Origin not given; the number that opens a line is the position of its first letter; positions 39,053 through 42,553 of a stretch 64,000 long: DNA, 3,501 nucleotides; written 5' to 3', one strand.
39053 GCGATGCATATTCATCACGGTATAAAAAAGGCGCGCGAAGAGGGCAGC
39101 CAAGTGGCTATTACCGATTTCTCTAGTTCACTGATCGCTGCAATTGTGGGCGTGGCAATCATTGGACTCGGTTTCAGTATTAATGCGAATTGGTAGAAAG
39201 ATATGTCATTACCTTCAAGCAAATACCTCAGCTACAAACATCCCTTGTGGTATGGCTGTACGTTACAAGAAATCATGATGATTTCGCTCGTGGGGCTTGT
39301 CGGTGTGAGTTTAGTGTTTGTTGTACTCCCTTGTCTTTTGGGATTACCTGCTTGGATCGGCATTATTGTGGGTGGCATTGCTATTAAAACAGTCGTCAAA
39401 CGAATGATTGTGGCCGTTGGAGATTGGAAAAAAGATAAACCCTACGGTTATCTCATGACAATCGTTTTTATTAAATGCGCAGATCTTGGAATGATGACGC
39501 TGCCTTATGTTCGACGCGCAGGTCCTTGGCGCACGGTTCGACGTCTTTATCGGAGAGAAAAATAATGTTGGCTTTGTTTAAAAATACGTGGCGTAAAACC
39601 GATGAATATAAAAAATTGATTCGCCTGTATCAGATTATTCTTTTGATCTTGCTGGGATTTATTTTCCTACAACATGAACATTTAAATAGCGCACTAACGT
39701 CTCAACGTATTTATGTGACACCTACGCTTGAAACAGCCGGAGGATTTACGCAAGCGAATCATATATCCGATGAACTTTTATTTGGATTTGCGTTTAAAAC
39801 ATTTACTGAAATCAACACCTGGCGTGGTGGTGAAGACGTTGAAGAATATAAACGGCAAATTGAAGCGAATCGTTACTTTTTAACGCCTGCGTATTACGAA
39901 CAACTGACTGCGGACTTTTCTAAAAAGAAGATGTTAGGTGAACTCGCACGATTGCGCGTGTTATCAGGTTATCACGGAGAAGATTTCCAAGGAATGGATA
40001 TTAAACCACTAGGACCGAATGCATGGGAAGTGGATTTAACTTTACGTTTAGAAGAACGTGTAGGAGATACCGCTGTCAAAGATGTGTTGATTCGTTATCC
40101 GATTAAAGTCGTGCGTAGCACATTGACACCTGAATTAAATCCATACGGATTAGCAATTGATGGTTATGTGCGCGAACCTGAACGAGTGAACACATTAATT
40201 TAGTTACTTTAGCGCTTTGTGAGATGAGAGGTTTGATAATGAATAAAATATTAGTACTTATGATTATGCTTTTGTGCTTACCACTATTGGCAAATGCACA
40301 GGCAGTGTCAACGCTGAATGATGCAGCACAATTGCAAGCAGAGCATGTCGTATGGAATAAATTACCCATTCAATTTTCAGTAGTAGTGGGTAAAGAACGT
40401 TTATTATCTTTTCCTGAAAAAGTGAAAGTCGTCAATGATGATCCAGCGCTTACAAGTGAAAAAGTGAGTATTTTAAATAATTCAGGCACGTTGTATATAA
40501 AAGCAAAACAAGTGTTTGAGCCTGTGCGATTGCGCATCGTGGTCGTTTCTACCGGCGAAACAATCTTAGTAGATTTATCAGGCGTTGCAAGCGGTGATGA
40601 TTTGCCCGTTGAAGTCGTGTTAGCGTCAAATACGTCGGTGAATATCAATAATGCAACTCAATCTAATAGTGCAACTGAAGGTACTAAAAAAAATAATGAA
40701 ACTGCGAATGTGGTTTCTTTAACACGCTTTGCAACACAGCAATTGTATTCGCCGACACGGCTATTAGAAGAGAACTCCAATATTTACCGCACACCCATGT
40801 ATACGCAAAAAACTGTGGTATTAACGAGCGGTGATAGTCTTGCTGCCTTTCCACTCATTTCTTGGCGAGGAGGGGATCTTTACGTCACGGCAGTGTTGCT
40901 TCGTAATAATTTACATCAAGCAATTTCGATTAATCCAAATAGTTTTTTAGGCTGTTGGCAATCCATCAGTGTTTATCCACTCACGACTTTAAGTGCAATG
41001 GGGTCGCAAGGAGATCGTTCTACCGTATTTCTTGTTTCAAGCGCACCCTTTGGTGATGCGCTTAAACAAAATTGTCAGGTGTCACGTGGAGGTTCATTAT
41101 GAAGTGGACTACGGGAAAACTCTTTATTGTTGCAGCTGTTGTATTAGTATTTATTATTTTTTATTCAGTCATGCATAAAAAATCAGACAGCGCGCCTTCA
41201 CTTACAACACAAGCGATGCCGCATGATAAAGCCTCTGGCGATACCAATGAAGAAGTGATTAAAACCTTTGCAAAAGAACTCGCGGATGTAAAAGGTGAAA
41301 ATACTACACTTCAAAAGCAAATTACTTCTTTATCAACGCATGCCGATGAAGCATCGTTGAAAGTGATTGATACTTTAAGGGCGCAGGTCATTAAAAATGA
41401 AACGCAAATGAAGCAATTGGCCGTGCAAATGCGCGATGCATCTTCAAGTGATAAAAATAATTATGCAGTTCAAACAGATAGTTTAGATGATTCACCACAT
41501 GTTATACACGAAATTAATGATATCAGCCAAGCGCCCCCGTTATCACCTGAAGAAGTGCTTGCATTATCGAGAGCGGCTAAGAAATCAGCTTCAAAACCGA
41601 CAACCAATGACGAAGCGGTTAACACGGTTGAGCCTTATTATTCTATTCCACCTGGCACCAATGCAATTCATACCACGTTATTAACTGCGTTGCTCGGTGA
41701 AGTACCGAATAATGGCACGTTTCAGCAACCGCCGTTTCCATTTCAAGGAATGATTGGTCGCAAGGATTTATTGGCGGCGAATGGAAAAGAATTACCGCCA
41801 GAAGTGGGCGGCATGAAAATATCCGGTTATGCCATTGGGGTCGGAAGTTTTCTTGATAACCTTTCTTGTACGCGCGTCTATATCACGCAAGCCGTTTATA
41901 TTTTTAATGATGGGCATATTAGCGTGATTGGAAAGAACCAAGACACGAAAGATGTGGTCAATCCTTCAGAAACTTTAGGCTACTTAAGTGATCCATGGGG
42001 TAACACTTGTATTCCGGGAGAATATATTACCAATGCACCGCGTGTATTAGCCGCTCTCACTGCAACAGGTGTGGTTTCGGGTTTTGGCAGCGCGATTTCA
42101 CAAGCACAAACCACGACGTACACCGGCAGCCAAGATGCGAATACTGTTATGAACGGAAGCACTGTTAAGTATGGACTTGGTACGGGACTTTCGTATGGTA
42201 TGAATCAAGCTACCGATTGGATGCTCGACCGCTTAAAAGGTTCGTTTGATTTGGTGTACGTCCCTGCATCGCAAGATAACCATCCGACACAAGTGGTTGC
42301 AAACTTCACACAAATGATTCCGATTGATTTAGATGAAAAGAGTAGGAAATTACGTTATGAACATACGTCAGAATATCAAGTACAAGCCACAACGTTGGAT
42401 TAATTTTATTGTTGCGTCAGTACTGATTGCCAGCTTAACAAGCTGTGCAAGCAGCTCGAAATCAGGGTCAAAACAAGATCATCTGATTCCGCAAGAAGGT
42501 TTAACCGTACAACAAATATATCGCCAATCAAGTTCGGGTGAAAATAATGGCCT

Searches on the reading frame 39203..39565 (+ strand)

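Call 35: search_protein_families(library=pfam, proteins=[window:39203-39565:+], max_evalue=0.01)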
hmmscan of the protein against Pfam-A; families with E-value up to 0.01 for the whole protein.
window:39203-39565:+ (120 aa): 1 family
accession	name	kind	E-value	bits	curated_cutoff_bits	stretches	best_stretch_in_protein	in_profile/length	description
PF11990.13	DUF3487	-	0.00014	22.1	27.8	1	17-113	18-113/114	Protein of unknown function (DUF3487)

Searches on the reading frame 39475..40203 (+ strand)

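Call 35: search_protein_families(library=pfam, proteins=[window:39475-40203:+], max_evalue=0.01)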
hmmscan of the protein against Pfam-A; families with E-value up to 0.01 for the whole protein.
window:39475-40203:+ (242 aa): 1 family
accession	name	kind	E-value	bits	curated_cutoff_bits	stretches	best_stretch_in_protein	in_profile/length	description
PF11444.14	DUF2895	-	3.1e-39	134.9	22.6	1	44-238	5-198/198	Protein of unknown function (DUF2895)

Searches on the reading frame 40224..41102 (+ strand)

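Call 35: search_protein_families(library=pfam, proteins=[window:40224-41102:+], max_evalue=0.01)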
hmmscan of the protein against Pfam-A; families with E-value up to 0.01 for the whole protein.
window:40224-41102:+ (292 aa): 1 family
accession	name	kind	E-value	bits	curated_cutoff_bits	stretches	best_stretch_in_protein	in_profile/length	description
PF11920.14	DUF3438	-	7.3e-42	143.9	25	1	41-280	3-242/252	Protein of unknown function (DUF3438)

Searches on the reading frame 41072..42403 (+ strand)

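Call 35: search_protein_families(library=pfam, proteins=[window:41072-42403:+], max_evalue=0.01)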
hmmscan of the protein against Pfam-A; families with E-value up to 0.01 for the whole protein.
window:41072-42403:+ (443 aa): 3 families
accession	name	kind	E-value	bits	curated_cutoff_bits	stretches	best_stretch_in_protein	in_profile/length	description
PF03743.19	TrbI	-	0.00044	20.6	35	1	303-399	83-174/188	Bacterial conjugation TrbI-like protein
PF14584.11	DUF4446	-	0.0036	17.8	27.4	0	18-95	4-79/150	Protein of unknown function (DUF4446)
PF16740.10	SKA2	-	0.0043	17.3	30.1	1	65-135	42-108/110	Spindle and kinetochore-associated protein 2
